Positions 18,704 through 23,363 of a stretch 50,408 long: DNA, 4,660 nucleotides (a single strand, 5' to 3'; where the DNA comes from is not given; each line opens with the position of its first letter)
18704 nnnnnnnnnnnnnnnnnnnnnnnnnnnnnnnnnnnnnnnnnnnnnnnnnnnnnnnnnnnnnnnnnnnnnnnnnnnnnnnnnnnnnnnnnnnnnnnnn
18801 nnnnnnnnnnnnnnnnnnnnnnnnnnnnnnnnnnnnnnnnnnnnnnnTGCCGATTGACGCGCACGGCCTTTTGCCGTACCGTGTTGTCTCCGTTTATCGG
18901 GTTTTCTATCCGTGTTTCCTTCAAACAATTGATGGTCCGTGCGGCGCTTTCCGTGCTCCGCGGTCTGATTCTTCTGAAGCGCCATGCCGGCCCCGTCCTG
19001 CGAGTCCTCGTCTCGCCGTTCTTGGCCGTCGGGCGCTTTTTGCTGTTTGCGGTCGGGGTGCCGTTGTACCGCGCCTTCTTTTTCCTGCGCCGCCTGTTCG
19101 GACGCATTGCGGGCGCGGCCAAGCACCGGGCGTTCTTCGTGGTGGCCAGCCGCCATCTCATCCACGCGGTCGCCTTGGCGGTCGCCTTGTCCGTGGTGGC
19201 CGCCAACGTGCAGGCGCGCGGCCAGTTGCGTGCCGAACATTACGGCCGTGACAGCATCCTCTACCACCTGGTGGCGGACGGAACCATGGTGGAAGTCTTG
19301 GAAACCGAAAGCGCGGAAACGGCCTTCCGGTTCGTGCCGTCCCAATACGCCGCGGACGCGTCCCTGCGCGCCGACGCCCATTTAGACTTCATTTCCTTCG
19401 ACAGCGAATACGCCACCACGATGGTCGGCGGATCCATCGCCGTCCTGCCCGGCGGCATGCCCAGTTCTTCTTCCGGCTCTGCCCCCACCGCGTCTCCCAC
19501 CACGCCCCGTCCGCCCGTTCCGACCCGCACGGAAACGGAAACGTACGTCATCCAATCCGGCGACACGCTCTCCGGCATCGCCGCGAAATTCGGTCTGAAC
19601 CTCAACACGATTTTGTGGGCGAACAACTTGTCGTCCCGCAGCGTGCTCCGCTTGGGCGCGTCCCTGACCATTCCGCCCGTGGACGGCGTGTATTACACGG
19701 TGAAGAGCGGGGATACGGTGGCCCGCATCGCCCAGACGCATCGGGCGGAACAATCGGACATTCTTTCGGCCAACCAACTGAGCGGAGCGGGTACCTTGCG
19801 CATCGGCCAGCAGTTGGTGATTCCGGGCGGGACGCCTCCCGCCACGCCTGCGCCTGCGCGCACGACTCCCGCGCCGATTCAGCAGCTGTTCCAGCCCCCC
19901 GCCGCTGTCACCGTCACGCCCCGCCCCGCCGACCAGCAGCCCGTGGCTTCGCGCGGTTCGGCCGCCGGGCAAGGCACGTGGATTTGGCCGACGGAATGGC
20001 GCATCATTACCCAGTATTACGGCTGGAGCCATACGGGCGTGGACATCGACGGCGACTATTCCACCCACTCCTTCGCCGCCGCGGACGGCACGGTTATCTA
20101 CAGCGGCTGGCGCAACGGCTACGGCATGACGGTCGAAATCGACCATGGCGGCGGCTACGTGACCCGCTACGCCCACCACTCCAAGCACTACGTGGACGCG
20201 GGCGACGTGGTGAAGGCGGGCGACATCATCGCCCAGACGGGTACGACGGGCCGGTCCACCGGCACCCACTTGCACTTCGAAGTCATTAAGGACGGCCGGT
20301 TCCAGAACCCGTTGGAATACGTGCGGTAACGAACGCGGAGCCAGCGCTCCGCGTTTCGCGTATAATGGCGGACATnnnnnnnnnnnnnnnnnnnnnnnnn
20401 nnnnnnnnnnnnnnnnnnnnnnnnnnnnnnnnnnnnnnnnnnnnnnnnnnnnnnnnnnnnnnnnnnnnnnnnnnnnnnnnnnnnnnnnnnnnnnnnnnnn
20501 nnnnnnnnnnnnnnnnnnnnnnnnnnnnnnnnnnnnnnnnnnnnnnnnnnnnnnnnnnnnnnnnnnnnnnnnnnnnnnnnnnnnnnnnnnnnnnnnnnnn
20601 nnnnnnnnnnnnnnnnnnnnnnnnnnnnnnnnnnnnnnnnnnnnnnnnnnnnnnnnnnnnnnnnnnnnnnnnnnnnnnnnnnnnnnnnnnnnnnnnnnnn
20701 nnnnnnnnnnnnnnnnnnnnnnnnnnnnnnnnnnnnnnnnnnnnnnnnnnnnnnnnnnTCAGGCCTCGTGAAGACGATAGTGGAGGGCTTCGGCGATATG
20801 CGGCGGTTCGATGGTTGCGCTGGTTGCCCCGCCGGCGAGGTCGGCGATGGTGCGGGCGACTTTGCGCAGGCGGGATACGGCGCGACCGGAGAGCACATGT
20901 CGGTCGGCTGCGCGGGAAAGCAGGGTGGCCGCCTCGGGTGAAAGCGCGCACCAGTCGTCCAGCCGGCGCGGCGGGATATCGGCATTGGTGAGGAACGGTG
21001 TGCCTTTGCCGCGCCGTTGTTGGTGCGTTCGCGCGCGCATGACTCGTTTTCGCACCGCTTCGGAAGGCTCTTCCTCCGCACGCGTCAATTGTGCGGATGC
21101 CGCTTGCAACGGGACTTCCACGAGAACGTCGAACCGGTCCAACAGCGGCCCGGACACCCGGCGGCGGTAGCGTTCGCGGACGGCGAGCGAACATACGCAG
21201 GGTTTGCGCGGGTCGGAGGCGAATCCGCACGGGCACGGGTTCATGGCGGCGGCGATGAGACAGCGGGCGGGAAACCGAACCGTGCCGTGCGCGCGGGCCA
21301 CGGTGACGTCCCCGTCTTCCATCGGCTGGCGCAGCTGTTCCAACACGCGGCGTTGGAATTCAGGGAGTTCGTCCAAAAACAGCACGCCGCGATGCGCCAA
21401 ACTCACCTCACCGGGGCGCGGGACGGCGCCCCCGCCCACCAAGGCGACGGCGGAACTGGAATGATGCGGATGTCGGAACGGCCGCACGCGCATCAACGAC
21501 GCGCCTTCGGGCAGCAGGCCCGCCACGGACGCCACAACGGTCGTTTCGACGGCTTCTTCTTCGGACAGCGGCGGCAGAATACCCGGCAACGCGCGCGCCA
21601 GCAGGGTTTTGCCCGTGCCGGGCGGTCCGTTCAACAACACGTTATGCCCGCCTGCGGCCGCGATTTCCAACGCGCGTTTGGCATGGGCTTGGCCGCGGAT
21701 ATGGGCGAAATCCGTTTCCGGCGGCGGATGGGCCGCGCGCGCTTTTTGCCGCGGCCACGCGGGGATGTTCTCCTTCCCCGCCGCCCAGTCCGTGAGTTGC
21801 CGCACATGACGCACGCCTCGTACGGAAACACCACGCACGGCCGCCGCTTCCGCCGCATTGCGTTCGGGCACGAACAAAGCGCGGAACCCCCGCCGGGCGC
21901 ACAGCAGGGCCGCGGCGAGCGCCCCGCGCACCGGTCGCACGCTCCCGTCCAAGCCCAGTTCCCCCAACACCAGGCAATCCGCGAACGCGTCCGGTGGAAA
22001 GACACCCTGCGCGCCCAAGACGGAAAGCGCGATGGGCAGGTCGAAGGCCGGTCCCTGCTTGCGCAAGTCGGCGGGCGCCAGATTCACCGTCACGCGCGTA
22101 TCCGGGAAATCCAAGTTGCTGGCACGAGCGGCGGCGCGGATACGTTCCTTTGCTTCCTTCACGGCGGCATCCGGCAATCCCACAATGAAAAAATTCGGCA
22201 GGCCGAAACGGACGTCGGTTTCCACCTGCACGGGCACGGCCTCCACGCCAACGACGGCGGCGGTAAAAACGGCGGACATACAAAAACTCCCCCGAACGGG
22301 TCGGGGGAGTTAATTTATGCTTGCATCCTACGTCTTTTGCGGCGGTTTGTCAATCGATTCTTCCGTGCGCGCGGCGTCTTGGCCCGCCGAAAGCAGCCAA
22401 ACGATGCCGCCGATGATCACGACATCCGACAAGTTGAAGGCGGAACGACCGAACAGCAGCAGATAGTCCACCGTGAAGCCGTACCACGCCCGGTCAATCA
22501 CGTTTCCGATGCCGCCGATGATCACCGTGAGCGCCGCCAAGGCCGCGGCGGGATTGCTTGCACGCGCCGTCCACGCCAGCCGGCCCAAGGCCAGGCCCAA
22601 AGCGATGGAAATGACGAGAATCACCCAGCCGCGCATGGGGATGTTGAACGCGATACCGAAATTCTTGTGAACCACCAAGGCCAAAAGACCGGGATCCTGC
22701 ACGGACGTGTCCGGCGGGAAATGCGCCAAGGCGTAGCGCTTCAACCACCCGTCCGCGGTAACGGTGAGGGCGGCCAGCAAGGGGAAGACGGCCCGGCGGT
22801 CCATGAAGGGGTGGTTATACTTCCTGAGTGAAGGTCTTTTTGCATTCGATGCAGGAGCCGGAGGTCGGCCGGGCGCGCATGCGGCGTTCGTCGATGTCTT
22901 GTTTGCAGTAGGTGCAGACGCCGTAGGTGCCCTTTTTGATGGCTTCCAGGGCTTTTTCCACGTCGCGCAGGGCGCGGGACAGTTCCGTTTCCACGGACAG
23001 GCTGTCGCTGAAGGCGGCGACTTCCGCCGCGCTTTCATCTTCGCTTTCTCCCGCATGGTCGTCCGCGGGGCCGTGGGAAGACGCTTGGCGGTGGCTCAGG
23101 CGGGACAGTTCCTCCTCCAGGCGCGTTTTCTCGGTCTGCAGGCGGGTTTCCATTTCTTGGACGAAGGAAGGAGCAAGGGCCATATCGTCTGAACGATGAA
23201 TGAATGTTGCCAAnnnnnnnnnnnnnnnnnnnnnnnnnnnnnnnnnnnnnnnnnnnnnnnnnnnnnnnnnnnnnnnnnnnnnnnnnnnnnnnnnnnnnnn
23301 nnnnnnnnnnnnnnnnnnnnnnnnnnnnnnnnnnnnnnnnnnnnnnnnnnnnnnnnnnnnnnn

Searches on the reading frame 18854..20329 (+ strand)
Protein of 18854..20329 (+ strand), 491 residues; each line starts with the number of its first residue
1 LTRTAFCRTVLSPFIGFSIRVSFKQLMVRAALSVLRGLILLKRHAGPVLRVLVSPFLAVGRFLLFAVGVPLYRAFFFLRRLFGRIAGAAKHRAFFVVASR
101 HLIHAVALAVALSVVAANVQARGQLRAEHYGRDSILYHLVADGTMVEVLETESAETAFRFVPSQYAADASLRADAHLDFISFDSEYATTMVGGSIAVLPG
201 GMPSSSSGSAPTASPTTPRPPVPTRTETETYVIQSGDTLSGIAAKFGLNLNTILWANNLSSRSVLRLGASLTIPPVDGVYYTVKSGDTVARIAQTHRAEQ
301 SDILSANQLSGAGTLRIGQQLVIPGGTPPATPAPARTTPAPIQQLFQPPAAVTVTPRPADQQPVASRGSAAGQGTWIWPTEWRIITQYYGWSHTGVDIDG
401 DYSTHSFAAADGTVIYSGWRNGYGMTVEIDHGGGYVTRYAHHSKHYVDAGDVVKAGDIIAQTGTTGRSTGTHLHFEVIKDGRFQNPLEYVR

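Call 26: search_protein_families(library=pfam, proteins=[window:18854-20329:+])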
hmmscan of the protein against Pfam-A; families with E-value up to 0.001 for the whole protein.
window:18854-20329:+ (491 aa): 5 families
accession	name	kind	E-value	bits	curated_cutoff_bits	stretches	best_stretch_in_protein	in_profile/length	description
PF01551.29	Peptidase_M23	-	2.2e-30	105.2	28.7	1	392-486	2-96/96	Peptidase family M23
PF01476.26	LysM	-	8.1e-25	86.9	20.9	2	281-324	1-43/43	LysM domain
PF23473.1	LysM3_LYK4_5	-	1.1e-14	54.6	29.3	2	230-264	4-38/48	LYK4/5 LysM3 domain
PF23446.1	LysM1_NFP_LYK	-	1.2e-05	26.5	36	0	287-324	16-54/60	NFP/LYK LysM1 domain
PF23462.1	LysM3_NFP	-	3.7e-05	24.6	28.1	0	230-259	4-33/48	NFP LysM3 domain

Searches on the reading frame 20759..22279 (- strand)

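Call 8: search_protein_families(library=pfam, proteins=[window:20759-22279:-])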
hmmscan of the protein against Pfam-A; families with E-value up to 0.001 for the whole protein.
window:20759-22279:- (506 aa): 9 families
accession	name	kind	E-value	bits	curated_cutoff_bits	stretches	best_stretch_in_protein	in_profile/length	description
PF01078.27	Mg_chelatase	-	6.2e-90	300.6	20.3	1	190-392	1-202/207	Magnesium chelatase, subunit ChlI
PF13541.12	ChlI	-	2e-41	141.2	27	1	19-141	1-121/121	Subunit ChlI of Mg-chelatase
PF13335.12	Mg_chelatase_C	-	3.4e-26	92.1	26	1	404-502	2-94/94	Magnesium chelatase, subunit ChlI C-terminal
PF00493.29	MCM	-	1.4e-09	37.8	23.3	1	206-387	52-202/224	MCM P-loop domain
PF07728.20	AAA_5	-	8.4e-07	29.5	22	0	213-233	1-21/139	AAA domain (dynein-related subfamily)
PF00158.32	Sigma54_activat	-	1e-06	29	20.2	1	201-343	12-140/168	Sigma-54 interaction domain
PF00004.35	AAA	-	1.9e-05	25.5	21.2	1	214-324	1-96/131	ATPase family associated with various cellular activities (AAA)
PF05496.18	RuvB_N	-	4e-05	23.9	27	0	212-230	34-52/159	Holliday junction DNA helicase RuvB P-loop domain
PF13191.12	AAA_16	-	0.00016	22.7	32.6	1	202-232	14-45/167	AAA ATPase domain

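Call 82: search_protein_families(library=ncbifam, proteins=[window:20759-22279:-], max_evalue=0.01)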
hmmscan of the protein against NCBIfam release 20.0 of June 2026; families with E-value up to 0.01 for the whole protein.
window:20759-22279:- (506 aa): 29 families (the best 25 are shown)
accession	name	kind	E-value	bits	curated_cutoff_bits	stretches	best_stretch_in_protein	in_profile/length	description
TIGR00368.1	TIGR00368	hypoth_equivalog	4.5e-161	536.8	362.4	1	4-502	1-499/499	YifB family Mg chelatase-like AAA ATPase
NF007365.0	PRK09862.1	equivalog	3.2e-121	405.4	530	1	2-502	4-492/506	YifB family Mg chelatase-like AAA ATPase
TIGR02902.1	spore_lonB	equivalog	8.8e-12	44.4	723.3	1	189-328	62-207/531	ATP-dependent protease LonB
TIGR02442.1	Cob-chelat-sub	hypoth_equivalog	2e-09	36.5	779.45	2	279-348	110-179/641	putative cobaltochelatase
TIGR02903.1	spore_lon_C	equivalog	4.1e-09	35.5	678.8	0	285-327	254-296/615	Lon family ATP-dependent protease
TIGR00764.1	lon_rel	equivalog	2.5e-08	33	516.6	1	187-238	13-64/608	ATP-dependent protease LonB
NF038308.1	RNA_repair_RtcR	equivalog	2.1e-06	26.9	650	0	203-230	196-223/530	RNA repair transcriptional activator RtcR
TIGR02031.1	BchD-ChlD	equivalog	2.7e-06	26.4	499.55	1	213-348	18-143/608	magnesium chelatase ATPase subunit D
TIGR02030.1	BchI-ChlI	equivalog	6.6e-06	25.5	466.95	1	279-348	114-183/337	magnesium chelatase ATPase subunit I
NF000868.0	PRK00080.1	equivalog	3.2e-05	23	282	0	293-327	99-133/330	Holliday junction branch migration DNA helicase RuvB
NF011953.0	PRK15424.1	equivalog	5.4e-05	22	703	1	143-344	169-370/538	propionate catabolism operon regulatory protein PrpR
NF003451.0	PRK05022.1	equivalog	7.5e-05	21.6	476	1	197-327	199-315/512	nitric oxide reductase transcriptional regulator NorR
TIGR01241.2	FtsH_fam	equivalog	7.8e-05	21.6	600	1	213-233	197-217/598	ATP-dependent zinc metalloprotease FtsH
TIGR00416.1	sms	equivalog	9.6e-05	21.3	403.05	1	71-160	365-451/454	DNA repair protein RadA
TIGR00635.1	ruvB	equivalog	0.00016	20.8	299.05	0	212-230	31-49/305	Holliday junction branch migration DNA helicase RuvB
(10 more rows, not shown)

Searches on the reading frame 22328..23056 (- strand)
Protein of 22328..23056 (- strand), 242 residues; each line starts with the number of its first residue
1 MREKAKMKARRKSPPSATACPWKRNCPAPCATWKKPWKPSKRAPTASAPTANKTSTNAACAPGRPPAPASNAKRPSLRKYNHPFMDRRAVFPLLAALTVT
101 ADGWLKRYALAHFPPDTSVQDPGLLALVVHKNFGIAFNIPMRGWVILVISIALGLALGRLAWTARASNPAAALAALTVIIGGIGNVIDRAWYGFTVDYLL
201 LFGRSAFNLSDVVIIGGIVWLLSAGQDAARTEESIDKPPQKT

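Call 8: search_protein_families(library=pfam, proteins=[window:22328-23056:-])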
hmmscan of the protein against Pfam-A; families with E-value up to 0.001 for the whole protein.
window:22328-23056:- (242 aa): 1 family
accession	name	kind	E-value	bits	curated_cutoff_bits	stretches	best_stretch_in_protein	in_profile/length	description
PF01252.23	Peptidase_A8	-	2.9e-18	66.9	25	1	95-222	2-137/142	Signal peptidase (SPase) II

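Call 82: search_protein_families(library=ncbifam, proteins=[window:22328-23056:-], max_evalue=0.01)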
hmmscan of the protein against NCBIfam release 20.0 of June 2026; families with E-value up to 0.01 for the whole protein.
window:22328-23056:- (242 aa): 20 families
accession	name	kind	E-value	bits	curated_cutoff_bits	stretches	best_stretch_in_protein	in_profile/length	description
TIGR00077.1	lspA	equivalog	4.8e-14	52.6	73.95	1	96-222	17-151/164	signal peptidase II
NF011351.0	PRK14769.1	subfamily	1.7e-12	47.9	216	1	91-233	7-151/156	lipoprotein signal peptidase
NF011365.0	PRK14784.1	equivalog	7.1e-12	45.7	181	1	86-222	2-143/160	lipoprotein signal peptidase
NF011352.0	PRK14770.1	equivalog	1.7e-10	40.6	223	1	81-222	9-159/173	lipoprotein signal peptidase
NF011362.0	PRK14781.1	subfamily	6.7e-10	39.3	177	1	86-222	18-156/170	lipoprotein signal peptidase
NF011368.0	PRK14787.1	equivalog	5.5e-09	36.3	177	1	90-200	3-116/167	lipoprotein signal peptidase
NF011353.0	PRK14771.1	equivalog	7.7e-09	35.5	241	1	85-220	9-150/179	lipoprotein signal peptidase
NF011371.0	PRK14790.1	equivalog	4.9e-08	33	202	1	87-221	7-148/169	lipoprotein signal peptidase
NF011367.0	PRK14786.1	equivalog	1e-07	32.3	190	1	124-221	37-138/154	lipoprotein signal peptidase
NF011359.0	PRK14777.1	subfamily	6.7e-07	29.1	187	1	92-229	30-181/191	lipoprotein signal peptidase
NF011369.0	PRK14788.1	equivalog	8.3e-07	28.6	200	1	92-197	7-118/213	lipoprotein signal peptidase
NF011358.0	PRK14776.1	equivalog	1e-06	28.7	285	1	125-225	47-154/170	lipoprotein signal peptidase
NF011350.0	PRK14768.1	equivalog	2.3e-06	28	210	1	127-221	40-136/148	lipoprotein signal peptidase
NF011370.0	PRK14789.1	equivalog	3.3e-06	26.9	248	1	125-219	47-143/194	lipoprotein signal peptidase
NF011356.0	PRK14774.1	equivalog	5.4e-06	26.2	256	1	132-223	52-148/185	lipoprotein signal peptidase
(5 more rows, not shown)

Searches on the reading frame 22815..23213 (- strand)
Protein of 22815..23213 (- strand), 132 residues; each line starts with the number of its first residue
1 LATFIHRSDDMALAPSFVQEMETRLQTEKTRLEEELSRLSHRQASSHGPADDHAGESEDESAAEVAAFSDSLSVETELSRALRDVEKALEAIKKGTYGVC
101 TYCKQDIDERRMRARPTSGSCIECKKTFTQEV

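Call 8: search_protein_families(library=pfam, proteins=[window:22815-23213:-])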
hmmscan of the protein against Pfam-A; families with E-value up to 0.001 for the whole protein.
window:22815-23213:- (132 aa): 1 family
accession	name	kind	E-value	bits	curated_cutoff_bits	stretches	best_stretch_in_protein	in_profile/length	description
PF01258.23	zf-dskA_traR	-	2.1e-05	24.9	24.9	1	95-128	1-34/36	Prokaryotic dksA/traR C4-type zinc finger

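Call 11: find_related_loci(query=window:22815-23213:-, collection=genome_contigs, flank=4000)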
Query window:22815-23213:- (132 aa) in genome_contigs; peptide patterns used: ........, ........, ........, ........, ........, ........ (x = any residue, [..] = any of these).
555 stretches matched a pattern; 12 encode a relative of the query (tblastn E <= 1e-3); 12 distinct loci.
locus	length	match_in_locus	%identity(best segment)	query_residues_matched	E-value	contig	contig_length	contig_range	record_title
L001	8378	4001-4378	56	11-132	7e-42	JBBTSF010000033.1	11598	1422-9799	MAG: Patescibacteria group bacterium isolate H43-bin239_1 H43_bin239_1_000000000033, whole genome shotgun sequence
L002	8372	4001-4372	55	13-132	2e-41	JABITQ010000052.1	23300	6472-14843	MAG: Candidatus Uhrbacteria bacterium isolate SI072_bin28 k141_275042, whole genome shotgun sequence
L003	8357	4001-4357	58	18-132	8e-41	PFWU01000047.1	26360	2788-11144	MAG: Candidatus Uhrbacteria bacterium CG_4_9_14_3_um_filter_50_9 CG_4_9_14_3_um_filter_150_scaffold_2634_c, whole genome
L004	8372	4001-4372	54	13-132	1e-40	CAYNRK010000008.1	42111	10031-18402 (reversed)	MAG TPA_asm: uncultured Gammaproteobacteria bacterium isolate SRP077602_co8_262 genome assembly, contig: NODE_1308_lengt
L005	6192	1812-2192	50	6-132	2e-34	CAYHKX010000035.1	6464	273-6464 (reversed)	MAG TPA_asm: uncultured Gammaproteobacteria bacterium isolate ERP119705_co13_645 genome assembly, contig: NODE_15029_len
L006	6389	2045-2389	51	21-132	1e-32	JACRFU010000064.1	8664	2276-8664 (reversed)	MAG: Candidatus Magasanikbacteria bacterium isolate NC_groundwater_1733_Pr3_B-0.1um_45_36 SR-2_scaffold_141_3310849, who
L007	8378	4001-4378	53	11-132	2e-39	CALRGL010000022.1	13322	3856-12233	MAG: Candidatus Uhrbacteria bacterium RIFOXYB12_FULL_58_10 isolate ZH-bin-156 genome assembly, contig: ZH-15May19-c12856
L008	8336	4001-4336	52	25-132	4e-26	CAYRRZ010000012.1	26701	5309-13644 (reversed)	MAG TPA_asm: uncultured Gammaproteobacteria bacterium isolate SRP170004_co1_563 genome assembly, contig: NODE_2665_lengt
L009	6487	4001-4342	39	11-122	3e-19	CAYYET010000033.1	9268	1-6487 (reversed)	MAG TPA_asm: uncultured Bdellovibrionales bacterium isolate SRP135725_co1_601 genome assembly, contig: NODE_10658_length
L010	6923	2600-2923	37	17-122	7e-17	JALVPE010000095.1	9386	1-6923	MAG: Candidatus Moraniibacteriota bacterium isolate A3_metabat1_scaf2bin.079 A3_NODE_7031_length_9386_cov_2.804515, whol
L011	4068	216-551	37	18-128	3e-16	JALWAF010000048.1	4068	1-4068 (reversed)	MAG: Candidatus Moraniibacteriota bacterium isolate T10_metabat2_scaf2bin.006 T10_NODE_17685_length_4068_cov_3.343821, w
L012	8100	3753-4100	30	13-122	2e-9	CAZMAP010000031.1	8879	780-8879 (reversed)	MAG TPA_asm: uncultured Candidatus Saccharibacteria bacterium isolate SRP286056_co2_598 genome assembly, contig: NODE_13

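Call 45: search_protein_families(library=pfam, proteins=[L008:187-1935:+, L008:1995-3119:+, L006:323-1228:+, L005:125-1354:+], max_evalue=0.01)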
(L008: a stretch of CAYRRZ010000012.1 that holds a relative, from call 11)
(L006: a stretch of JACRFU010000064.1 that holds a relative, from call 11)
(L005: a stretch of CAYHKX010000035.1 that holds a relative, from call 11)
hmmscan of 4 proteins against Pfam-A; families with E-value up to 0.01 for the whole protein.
L008:187-1935:+ (582 aa): 5 families
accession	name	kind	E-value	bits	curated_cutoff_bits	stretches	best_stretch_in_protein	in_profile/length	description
PF00905.27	Transpeptidase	-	5.3e-21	75.5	22.1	1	18-267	35-299/299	Penicillin binding protein transpeptidase domain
PF17957.7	Big_7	-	1.4e-14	54.9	24.1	2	389-458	1-70/70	Bacterial Ig domain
PF19077.6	Big_13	-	4.2e-07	30.8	27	1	539-575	60-96/102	Bacterial Ig-like domain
PF12245.14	Big_3_2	-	0.00082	20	23.3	1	501-577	34-118/122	Bacterial Ig-like domain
PF15418.12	DUF4625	-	0.0027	18.4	27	0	430-476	84-130/131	Domain of unknown function (DUF4625)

L008:1995-3119:+ (374 aa): 0 families

L006:323-1228:+ (301 aa): 1 family
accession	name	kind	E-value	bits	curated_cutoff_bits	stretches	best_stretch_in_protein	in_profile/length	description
PF01261.30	AP_endonuc_2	-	1.5e-36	126.8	31.1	1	38-298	2-248/249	Xylose isomerase-like TIM barrel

L005:125-1354:+ (409 aa): 0 families

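Call 60: find_related_loci(query=A3, collection=genome_contigs, flank=2500)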
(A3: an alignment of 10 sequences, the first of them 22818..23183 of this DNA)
Query A3 (122 aa) in genome_contigs; peptide patterns used: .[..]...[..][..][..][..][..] (x = any residue, [..] = any of these).
600 stretches matched a pattern (row limit reached: there are more); 234 encode a relative of the query (tblastn E <= 1e-3); the best 80 are kept; 80 distinct loci.
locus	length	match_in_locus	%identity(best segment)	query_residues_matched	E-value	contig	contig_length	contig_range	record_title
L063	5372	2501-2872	58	3-122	8e-41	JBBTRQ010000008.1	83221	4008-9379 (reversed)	MAG: Patescibacteria group bacterium isolate H52-bin078_1 H52_bin078_1_000000000008, whole genome shotgun sequence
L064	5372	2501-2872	56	3-122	6e-40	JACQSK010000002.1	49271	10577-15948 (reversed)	MAG: Candidatus Uhrbacteria bacterium isolate NC_groundwater_1383_Ag_S-0.2um_59_539 S_p2_S4_coassembly_k141_306047, whol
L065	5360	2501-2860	51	6-122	3e-34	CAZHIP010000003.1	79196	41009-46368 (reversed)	MAG TPA_asm: uncultured Gammaproteobacteria bacterium isolate SRP302895_co1_352 genome assembly, contig: NODE_575_length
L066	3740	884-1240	51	1-116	4e-33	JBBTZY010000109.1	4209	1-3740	MAG: Patescibacteria group bacterium isolate H52-bin160_1 H52_bin160_1_000000000109, whole genome shotgun sequence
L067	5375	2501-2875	45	1-122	2e-32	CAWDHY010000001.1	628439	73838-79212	MAG: Candidatus Magasanikbacteria bacterium isolate MFD04716.bin.1.125 genome assembly, contig: contig_18216, whole geno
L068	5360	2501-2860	44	7-122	5e-31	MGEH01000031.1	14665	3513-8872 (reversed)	MAG: Candidatus Uhrbacteria bacterium RIFCSPHIGHO2_12_FULL_60_25 rifcsphigho2_12_scaffold_6388, whole genome shotgun seq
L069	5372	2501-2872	45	1-121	1e-30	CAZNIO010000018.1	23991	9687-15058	MAG TPA_asm: uncultured Gammaproteobacteria bacterium isolate binchicken_co181_33 genome assembly, contig: NODE_3100_len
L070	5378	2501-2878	41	1-122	2e-30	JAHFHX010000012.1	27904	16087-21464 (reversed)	MAG: Candidatus Magasanikiibacteriota bacterium isolate nzgw349 NODE_2106_length_27905_cov_3.293478, whole genome shotgu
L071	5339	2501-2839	46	7-122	2e-30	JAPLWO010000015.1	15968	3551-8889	MAG: Candidatus Magasanikiibacteriota bacterium isolate LacPavin_0920_WC57_MAG_45_8 LacPavin_0920_WC57_scaffold_1069340,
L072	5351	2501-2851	47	8-121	1e-30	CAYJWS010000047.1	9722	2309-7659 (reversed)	MAG TPA_asm: uncultured Gammaproteobacteria bacterium isolate ERP125453_co1_494 genome assembly, contig: NODE_8263_lengt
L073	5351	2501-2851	46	7-120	6e-30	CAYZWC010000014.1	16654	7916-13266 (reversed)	MAG TPA_asm: uncultured Gammaproteobacteria bacterium isolate SRP141376_co1_229 genome assembly, contig: NODE_7073_lengt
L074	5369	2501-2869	42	1-122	9e-30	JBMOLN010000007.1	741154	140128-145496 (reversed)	MAG: Patescibacteria group bacterium isolate Betzabe_MAG025 MAG025_7, whole genome shotgun sequence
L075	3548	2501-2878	42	3-122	9e-29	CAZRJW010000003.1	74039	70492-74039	MAG TPA_asm: uncultured Gammaproteobacteria bacterium isolate SRP285395_co1_374 genome assembly, contig: NODE_381_length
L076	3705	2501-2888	47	3-122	1e-27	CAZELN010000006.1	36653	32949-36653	MAG TPA_asm: uncultured Gammaproteobacteria bacterium isolate binchicken_co368_97 genome assembly, contig: NODE_644_leng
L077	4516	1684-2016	41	8-115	3e-24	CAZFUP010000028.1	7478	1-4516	MAG TPA_asm: uncultured Gammaproteobacteria bacterium isolate SRP239243_co1_442 genome assembly, contig: NODE_17900_leng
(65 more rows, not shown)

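Call 82: search_protein_families(library=ncbifam, proteins=[window:22815-23183:-], max_evalue=0.01)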
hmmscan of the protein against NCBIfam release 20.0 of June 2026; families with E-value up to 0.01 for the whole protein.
window:22815-23183:- (122 aa): 6 families
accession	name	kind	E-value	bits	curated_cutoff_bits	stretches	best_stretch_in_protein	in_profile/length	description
TIGR02890.1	bacill_yteA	subfamily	3.8e-16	59.6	134.4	1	9-119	4-118/159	regulatory protein, yteA family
NF033459.1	DksA_like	equivalog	5.8e-16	58.8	105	1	9-120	4-111/113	RNA polymerase-binding protein DksA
TIGR02420.1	dksA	equivalog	3.2e-13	50.1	115.5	1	10-116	8-109/110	RNA polymerase-binding protein DksA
NF008045.0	PRK10778.1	equivalog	6.1e-09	36.3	289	1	50-116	74-140/151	RNA polymerase-binding protein DksA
TIGR02419.1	C4_traR_proteo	subfamily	1.1e-05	25.9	59.7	1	69-116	15-61/64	phage/conjugal plasmid C-4 type zinc finger protein, TraR family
NF008243.0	PRK11019.1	equivalog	0.0083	16.5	96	0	69-117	16-66/88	DksA/TraR family C4-type zinc finger protein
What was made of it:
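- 22815..23183 (-): Downstream gene: DksA/TraR-family C4 zinc-finger protein (122 aa, YteA/DksA-like). lspA and a YifB/ComM-type ATPase gene follow. Calls 8, 82.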
